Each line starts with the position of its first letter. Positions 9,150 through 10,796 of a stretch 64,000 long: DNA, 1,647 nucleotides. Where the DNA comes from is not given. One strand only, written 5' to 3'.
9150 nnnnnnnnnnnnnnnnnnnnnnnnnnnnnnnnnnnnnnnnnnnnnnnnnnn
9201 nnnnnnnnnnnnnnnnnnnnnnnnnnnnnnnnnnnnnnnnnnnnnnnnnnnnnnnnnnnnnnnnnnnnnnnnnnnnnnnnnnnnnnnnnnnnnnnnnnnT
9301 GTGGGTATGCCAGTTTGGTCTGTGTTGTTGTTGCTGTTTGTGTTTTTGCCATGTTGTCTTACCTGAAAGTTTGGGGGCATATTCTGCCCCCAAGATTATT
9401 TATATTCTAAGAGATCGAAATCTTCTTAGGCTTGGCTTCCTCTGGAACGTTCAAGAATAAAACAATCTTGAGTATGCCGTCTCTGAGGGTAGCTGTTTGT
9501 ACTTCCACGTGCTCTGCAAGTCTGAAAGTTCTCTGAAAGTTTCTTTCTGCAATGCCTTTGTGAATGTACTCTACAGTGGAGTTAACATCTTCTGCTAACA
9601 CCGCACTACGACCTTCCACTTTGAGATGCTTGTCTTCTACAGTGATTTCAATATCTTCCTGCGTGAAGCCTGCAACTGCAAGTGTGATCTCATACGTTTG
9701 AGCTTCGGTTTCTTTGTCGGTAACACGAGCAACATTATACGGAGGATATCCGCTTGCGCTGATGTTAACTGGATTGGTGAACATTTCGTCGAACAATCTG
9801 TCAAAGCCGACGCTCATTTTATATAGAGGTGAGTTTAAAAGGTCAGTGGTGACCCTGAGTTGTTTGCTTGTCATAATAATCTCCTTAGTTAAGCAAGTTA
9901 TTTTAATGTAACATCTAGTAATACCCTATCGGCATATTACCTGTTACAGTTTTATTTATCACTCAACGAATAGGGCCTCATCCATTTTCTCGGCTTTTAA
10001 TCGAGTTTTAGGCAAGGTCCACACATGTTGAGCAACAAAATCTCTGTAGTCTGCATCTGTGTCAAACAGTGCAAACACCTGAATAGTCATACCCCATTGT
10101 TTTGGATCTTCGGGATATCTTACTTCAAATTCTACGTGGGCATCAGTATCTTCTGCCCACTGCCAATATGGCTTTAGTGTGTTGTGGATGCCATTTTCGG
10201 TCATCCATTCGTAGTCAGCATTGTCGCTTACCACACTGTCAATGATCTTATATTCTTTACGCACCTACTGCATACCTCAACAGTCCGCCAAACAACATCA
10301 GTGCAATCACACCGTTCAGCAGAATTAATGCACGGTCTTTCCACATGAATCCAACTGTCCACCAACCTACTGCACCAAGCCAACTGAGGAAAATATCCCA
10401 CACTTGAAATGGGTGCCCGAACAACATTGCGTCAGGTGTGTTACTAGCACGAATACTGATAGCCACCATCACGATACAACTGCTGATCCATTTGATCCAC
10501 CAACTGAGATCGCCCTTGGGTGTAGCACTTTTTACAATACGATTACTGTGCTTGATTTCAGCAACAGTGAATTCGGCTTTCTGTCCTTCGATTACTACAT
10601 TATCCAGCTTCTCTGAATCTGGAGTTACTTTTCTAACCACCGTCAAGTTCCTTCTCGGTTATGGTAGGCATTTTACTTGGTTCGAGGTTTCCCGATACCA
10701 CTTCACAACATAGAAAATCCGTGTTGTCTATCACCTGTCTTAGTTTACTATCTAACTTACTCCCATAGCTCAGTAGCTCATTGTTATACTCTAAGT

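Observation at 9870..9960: ROSE-type RNA thermometer on a phage hsp20 driven by a late promoter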

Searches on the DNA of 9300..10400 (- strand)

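Call 4: search_rna_families(source=window, start=9300, end=10400, threshold=evalue, max_evalue=10, show_alignments=3)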
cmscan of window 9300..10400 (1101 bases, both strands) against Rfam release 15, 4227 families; matches with E-value up to 10: 4.
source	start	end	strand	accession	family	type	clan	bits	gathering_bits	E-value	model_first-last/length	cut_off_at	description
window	9869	9941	-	RF02523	ROSE_3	Cis-reg; thermoregulator;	-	18.4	43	0.52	1-69/69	no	Repression of heat shock gene expression (ROSE) element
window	9630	9726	-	RF02511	PYLIS_4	Cis-reg;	-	17.8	50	8.2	1-100/100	no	Pyrrolysine insertion sequence TetR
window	10053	10118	+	RF00132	snoR24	Gene; snRNA; snoRNA; CD-box;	-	16.9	38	7.7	1-92/92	no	Small nucleolar RNA R24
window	9742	9764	+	RF01136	sR28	Gene; snRNA; snoRNA; CD-box;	-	14.6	39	0.46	33-55/55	no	Small nucleolar RNA sR28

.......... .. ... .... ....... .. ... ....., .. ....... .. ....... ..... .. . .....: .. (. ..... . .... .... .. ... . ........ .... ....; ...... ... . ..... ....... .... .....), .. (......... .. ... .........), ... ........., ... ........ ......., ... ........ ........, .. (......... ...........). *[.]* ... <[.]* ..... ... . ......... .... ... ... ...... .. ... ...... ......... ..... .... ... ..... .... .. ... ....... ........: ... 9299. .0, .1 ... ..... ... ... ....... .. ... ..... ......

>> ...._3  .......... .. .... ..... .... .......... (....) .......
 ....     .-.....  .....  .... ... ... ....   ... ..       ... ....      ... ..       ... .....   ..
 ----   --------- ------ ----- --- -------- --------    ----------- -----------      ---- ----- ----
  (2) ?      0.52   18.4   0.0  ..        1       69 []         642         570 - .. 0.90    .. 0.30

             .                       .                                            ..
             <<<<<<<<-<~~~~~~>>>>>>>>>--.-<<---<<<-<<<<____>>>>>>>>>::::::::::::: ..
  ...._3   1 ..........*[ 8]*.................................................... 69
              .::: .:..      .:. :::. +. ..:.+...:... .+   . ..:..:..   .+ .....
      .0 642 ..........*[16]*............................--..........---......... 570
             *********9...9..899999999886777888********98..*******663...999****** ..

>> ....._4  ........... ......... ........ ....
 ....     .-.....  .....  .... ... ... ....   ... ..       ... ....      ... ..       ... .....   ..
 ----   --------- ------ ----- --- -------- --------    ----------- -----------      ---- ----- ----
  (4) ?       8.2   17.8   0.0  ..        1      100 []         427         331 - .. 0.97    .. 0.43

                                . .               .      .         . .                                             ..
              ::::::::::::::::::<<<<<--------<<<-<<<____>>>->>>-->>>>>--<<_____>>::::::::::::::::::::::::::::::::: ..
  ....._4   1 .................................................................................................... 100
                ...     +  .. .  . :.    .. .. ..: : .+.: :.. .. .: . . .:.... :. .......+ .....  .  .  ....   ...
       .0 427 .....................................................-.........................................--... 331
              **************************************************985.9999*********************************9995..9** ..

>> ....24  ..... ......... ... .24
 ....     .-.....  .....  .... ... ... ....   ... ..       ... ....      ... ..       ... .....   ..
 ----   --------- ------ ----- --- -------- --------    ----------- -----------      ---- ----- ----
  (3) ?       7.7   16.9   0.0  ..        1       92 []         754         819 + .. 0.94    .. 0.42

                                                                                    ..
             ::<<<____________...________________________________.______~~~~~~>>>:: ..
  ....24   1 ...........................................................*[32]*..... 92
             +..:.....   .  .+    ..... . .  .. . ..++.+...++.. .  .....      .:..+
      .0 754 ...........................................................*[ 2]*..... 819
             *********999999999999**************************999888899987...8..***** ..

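Call 6: search_dna_similar(query=window:9300-10300:-, collection=phages, mode=distant, max_rows=40)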
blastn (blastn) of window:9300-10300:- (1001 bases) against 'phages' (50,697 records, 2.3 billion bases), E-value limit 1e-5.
No match.

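Call 14: search_rna_families(sources=[L001, L002, L003, L004, L005, L008, L012, L013, L025, L026, L041, L042, L053, L055, L056, L065, L067, L068, L070, L075], threshold=evalue, max_evalue=5, show_alignments=3)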
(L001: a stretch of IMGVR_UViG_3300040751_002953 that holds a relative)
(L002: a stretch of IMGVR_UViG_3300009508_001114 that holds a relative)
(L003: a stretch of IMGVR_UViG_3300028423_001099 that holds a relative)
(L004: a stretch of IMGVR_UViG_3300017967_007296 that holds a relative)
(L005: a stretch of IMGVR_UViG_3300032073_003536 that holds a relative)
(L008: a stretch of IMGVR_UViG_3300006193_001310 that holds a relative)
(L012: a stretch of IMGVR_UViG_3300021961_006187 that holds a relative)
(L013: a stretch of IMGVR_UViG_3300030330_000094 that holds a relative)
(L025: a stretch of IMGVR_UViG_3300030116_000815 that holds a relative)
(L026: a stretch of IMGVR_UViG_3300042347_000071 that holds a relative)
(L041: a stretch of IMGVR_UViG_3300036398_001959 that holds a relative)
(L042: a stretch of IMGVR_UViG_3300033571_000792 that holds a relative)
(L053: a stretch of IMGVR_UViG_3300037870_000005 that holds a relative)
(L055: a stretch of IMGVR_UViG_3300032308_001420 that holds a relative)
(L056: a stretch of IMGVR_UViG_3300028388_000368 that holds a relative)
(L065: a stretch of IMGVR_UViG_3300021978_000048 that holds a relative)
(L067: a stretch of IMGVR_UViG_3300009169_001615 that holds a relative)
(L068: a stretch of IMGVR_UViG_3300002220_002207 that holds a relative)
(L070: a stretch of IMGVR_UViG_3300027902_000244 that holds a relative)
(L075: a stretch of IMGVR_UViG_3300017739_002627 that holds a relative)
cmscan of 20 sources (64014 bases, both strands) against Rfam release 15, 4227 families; matches with E-value up to 5: 9.
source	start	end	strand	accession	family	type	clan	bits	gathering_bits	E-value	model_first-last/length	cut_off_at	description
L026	142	215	+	RF00005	tRNA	Gene; tRNA;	CL00001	71.8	29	1e-13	1-71/71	no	tRNA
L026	555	627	+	RF00005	tRNA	Gene; tRNA;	CL00001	61.6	29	6.2e-11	1-71/71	no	tRNA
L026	632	702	+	RF00005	tRNA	Gene; tRNA;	CL00001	61.6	29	6.4e-11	1-71/71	no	tRNA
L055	1337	1407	+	RF00005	tRNA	Gene; tRNA;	CL00001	61.6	29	6.4e-11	1-71/71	no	tRNA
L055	1259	1332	+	RF00005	tRNA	Gene; tRNA;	CL00001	57.8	29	7e-10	1-71/71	no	tRNA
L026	142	216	-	RF04354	Plastid-ycf2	Cis-reg;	-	55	65.7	5.4e-09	1-75/75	no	Plastid-ycf2 5UTR RNA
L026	2442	2726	-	RF01390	isrG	Gene; sRNA;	-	36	100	6.4e-06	1-279/279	no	isrG Hfq binding RNA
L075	997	1092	+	RF01199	snR58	Gene; snRNA; snoRNA; CD-box;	CL00077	27.5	70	4.5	1-97/97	no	Small nucleolar RNA snR58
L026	2778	2984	-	RF01390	isrG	Gene; sRNA;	-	19.7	100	0.37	1-279/279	no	isrG Hfq binding RNA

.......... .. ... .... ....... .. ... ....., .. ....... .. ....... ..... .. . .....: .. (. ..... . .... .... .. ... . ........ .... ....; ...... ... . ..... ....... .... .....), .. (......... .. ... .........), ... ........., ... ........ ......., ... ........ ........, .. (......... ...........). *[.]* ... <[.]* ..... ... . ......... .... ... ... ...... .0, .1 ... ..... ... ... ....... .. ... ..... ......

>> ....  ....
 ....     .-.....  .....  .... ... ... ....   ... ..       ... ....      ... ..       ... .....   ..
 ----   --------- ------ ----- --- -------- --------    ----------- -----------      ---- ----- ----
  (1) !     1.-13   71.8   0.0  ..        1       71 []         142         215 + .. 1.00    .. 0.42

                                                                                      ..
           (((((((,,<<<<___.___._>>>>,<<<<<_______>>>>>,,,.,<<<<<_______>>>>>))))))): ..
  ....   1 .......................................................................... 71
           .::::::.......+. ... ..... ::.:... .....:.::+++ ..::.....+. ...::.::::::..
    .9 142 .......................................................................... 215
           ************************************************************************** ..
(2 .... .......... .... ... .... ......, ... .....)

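Call 24: search_rna_families(sources=[L082, L083, L088, L094, L098, L104], threshold=evalue, max_evalue=1, show_alignments=3)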
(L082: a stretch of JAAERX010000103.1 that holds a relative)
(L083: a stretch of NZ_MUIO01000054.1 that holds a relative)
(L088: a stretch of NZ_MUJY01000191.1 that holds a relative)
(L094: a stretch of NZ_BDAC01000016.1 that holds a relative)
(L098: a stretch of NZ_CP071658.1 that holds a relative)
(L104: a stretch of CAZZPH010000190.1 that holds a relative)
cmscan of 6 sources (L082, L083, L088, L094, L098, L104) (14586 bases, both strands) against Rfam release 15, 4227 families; matches with E-value up to 1: 5.
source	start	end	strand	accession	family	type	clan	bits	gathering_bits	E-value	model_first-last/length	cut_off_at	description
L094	954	1018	+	RF02523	ROSE_3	Cis-reg; thermoregulator;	-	58.4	43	4.7e-10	1-69/69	no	Repression of heat shock gene expression (ROSE) element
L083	965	1027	+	RF02523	ROSE_3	Cis-reg; thermoregulator;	-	55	43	3.5e-09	1-69/69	no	Repression of heat shock gene expression (ROSE) element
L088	958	1024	+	RF02523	ROSE_3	Cis-reg; thermoregulator;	-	54.9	43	3.6e-09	1-69/69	no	Repression of heat shock gene expression (ROSE) element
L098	957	1018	+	RF02523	ROSE_3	Cis-reg; thermoregulator;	-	40.6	43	1.5e-05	1-69/69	no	Repression of heat shock gene expression (ROSE) element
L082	939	1006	+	RF02523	ROSE_3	Cis-reg; thermoregulator;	-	35.6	43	0.0003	1-69/69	no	Repression of heat shock gene expression (ROSE) element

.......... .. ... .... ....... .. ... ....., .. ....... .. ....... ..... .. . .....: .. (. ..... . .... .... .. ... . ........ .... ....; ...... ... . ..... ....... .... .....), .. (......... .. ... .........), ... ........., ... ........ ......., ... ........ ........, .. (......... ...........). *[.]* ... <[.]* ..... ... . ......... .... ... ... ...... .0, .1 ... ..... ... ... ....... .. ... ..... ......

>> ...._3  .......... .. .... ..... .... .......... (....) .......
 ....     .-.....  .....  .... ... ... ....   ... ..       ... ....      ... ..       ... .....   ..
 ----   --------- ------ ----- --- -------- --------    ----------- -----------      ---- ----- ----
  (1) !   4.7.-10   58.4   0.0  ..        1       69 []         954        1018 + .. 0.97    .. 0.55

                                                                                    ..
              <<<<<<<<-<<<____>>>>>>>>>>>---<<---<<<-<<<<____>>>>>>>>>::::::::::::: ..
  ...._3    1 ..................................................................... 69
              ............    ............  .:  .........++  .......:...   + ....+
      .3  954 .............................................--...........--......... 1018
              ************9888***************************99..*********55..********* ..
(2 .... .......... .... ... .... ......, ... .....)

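Call 34: build_rna_model(alignment_id=A4, structure=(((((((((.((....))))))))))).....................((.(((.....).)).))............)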
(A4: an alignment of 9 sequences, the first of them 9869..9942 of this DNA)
Model R1 built from alignment A4 (9 sequences, 78 columns); structure: as given.
model positions 73; base pairs 16; branch points 1; effective number of sequences 3.56; information 0.773 bits per position. Calibrated on 0.2 Mb of random sequence (short: E-values are rough).
structure used (alignment columns):
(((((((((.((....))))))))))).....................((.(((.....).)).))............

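Call 35: search_with_rna_model(model_id=R1, sources=[window, L001, L002, L003, L004, L005, L006, L008, L009, L010, L012, L013, L014, L018, L022, L025, L026, L028, L033, L036, L040, L041, L042, L044, L045, L046, L048, L050, L053, L054, L055, L056, L057, L058, L062, L063, L065, L066, L067, L068, L069, L070, L071, L074, L075, L076, L077, L078, L082, L083, L084, L085, L086, L087, L088, L089, L090, L091, L092, L093, L094, L095, L096, L097, L098, L099, L100, L101, L102, L103, L104, L105], max_evalue=1, make_alignment=true)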
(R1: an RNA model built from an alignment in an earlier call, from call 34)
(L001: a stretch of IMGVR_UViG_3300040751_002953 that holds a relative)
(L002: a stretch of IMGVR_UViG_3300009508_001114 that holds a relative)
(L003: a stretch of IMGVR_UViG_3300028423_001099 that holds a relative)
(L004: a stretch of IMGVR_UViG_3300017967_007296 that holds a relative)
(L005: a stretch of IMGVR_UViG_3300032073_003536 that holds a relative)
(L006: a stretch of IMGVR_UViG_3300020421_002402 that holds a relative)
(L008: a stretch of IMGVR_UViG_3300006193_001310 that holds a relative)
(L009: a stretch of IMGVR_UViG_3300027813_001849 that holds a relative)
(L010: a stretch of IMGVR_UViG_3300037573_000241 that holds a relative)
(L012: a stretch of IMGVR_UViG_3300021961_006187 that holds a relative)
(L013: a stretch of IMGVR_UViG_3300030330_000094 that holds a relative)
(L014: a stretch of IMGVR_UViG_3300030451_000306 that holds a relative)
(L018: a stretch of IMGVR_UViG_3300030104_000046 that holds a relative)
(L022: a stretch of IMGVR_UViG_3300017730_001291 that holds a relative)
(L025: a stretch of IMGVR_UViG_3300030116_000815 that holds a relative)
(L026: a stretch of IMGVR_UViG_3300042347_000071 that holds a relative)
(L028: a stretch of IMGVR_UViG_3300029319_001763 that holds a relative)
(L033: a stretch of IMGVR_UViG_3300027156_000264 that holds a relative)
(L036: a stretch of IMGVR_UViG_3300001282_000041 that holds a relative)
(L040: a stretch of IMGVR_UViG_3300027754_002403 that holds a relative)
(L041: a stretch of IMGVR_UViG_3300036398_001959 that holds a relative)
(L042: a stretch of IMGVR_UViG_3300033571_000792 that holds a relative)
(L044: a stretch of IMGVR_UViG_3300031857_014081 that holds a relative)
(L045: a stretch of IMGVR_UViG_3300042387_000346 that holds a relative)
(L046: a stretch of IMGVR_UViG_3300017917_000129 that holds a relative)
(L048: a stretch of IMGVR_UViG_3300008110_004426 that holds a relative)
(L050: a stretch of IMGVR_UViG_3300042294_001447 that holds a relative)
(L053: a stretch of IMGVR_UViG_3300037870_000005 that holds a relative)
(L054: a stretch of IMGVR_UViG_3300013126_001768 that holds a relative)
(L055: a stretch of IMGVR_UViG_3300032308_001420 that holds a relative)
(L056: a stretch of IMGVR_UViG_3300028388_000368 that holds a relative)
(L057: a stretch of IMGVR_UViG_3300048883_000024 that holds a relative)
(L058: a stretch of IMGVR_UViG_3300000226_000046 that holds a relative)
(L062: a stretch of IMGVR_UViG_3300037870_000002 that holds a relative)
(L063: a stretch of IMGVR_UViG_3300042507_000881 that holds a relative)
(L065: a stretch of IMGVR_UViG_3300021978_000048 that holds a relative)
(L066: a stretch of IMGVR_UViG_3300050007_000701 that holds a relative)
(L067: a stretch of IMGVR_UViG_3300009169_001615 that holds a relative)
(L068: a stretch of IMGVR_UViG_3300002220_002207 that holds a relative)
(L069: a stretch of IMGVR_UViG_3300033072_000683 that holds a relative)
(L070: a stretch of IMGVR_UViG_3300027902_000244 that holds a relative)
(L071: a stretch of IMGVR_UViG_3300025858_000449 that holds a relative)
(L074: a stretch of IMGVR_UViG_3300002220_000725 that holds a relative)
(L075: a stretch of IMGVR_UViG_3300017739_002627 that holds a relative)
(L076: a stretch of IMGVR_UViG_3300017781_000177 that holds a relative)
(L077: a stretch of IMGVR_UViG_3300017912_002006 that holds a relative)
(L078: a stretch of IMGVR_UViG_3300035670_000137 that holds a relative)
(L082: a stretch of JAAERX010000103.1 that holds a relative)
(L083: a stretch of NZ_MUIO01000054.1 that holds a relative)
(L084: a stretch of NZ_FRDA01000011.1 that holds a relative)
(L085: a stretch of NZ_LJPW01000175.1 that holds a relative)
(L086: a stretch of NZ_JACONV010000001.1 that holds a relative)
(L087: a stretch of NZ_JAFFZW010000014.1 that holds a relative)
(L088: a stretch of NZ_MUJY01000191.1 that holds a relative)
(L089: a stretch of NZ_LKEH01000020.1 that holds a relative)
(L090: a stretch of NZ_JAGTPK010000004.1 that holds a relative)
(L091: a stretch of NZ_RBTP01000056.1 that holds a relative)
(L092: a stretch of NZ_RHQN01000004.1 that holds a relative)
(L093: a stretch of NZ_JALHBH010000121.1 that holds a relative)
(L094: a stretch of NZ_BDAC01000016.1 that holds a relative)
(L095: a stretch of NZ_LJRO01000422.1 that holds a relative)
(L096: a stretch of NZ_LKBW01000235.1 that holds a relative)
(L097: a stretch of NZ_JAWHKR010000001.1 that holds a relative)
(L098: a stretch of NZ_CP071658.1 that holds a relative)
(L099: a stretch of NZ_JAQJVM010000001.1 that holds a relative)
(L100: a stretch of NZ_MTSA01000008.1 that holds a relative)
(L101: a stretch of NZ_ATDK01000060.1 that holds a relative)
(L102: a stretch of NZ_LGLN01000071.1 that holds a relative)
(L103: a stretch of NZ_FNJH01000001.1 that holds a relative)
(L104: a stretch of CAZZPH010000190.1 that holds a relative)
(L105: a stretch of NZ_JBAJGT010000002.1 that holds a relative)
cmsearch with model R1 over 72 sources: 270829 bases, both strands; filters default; matches with E-value up to 1: 48.
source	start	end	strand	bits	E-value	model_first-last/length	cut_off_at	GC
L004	1437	1506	+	79.1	8e-14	1-73/73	no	0.34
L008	1436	1509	+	77.8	1.5e-13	1-73/73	no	0.26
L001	1436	1506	+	77.6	1.7e-13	1-73/73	no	0.35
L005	1431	1506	+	76.5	2.8e-13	1-73/73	no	0.26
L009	1437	1509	+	75.7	4.2e-13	1-73/73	no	0.25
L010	1435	1509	+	75.5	4.6e-13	1-73/73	no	0.24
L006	1440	1509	+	74.7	6.7e-13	1-73/73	no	0.29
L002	1432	1506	+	74.2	8.7e-13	1-73/73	no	0.32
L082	938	1006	+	72.7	1.8e-12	1-73/73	no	0.45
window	9869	9942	-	71.9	2.6e-12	1-73/73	no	0.3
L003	1438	1506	+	37.6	4.9e-05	1-73/73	no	0.45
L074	1426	1494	+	37.1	6.5e-05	1-73/73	no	0.32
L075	1419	1479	+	36.5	8.6e-05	1-73/73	no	0.33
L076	1419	1479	+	36.5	8.6e-05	1-73/73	no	0.33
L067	812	895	+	36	0.00011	1-73/73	no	0.39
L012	1420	1488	+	35.6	0.00013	1-73/73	no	0.39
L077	887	947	+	33.4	0.00039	1-73/73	no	0.33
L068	54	122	+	32.8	0.0005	1-73/73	no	0.32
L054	1435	1497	+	31.3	0.001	1-73/73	no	0.41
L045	1429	1491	+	28.4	0.0043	1-73/73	no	0.46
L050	1429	1491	+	28.3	0.0045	1-73/73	no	0.41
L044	1429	1491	+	28.3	0.0045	1-73/73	no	0.41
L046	1429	1491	+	28.3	0.0045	1-73/73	no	0.41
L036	1424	1488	+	28.2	0.0048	1-73/73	no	0.37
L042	1429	1491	+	28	0.0052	1-73/73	no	0.46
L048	1429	1491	+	28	0.0052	1-73/73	no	0.46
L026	1427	1491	+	27.8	0.006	1-73/73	no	0.38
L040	1424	1488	+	26.8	0.0096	1-73/73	no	0.38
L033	1424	1488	+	26.8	0.0096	1-73/73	no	0.38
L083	964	1027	+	23.7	0.043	1-73/73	no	0.48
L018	1411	1470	+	23.7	0.043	1-73/73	no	0.37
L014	1417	1470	+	23.6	0.047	1-73/73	no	0.39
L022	371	424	+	23.5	0.047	1-73/73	no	0.39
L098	956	1018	+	23.1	0.059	1-73/73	no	0.49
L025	1419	1470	+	23.1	0.06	1-73/73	no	0.38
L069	1418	1500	+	22.9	0.064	1-73/73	no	0.43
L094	953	1018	+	22.8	0.066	1-73/73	no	0.55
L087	964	1027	+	22.6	0.075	1-73/73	no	0.5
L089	964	1027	+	22.6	0.075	1-73/73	no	0.5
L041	1439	1497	+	22.5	0.079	1-73/73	no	0.41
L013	1417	1470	+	22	0.098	1-73/73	no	0.41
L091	964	1027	+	21.2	0.15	1-73/73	no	0.52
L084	965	1027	+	21.1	0.15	1-73/73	no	0.54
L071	1385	1470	+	20.7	0.18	1-73/73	no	0.42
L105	956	1018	+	20.4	0.22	1-73/73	no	0.46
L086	965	1027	+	19.9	0.28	1-73/73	no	0.52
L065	1440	1497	+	19.4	0.36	1-73/73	no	0.41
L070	1410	1470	+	18.4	0.58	1-73/73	no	0.38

Alignment A5: 48 matches aligned to the model, 127 columns, each read 5' to 3' on its own strand. Consensus structure (alignment columns), stored with it:
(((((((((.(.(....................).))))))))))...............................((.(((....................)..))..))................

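Call 90: search_with_rna_model(model_id=R1, source=window, filters=off, max_evalue=10)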
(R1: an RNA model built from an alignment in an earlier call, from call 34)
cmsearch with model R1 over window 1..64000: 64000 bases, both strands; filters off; matches with E-value up to 10: 10.
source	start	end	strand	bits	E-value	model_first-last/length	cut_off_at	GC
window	9869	9942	-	71.9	6.2e-13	1-73/73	no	0.3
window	9185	9241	-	16.7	0.32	1-73/73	no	0.35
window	53250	53301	+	16.4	0.36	1-73/73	no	0.31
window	55325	55394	-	14.1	1.1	1-73/73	no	0.33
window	17636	17701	+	14.1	1.1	1-73/73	no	0.26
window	44118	44171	-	11.8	3.4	1-73/73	no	0.37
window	49421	49495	-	11.4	4.2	1-73/73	no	0.24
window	3962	4024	+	10.5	6.3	1-73/73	no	0.46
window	23215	23278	-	10.1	8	1-73/73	no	0.45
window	967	1016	+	9.7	9.6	1-73/73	no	0.26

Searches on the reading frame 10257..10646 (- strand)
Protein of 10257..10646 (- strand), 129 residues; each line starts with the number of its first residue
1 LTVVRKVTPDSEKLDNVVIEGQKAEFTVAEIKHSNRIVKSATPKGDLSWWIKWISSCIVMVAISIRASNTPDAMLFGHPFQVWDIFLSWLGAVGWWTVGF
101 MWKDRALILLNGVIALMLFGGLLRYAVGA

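Call 5: search_protein_families(library=pfam, proteins=[window:10257-10646:-])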
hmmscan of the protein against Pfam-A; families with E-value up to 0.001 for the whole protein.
window:10257-10646:- (129 aa): 1 family
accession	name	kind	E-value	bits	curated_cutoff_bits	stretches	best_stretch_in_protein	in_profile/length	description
PF20189.3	DUF6552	-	1.7e-11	44.7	27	1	44-123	7-76/78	Family of unknown function (DUF6552)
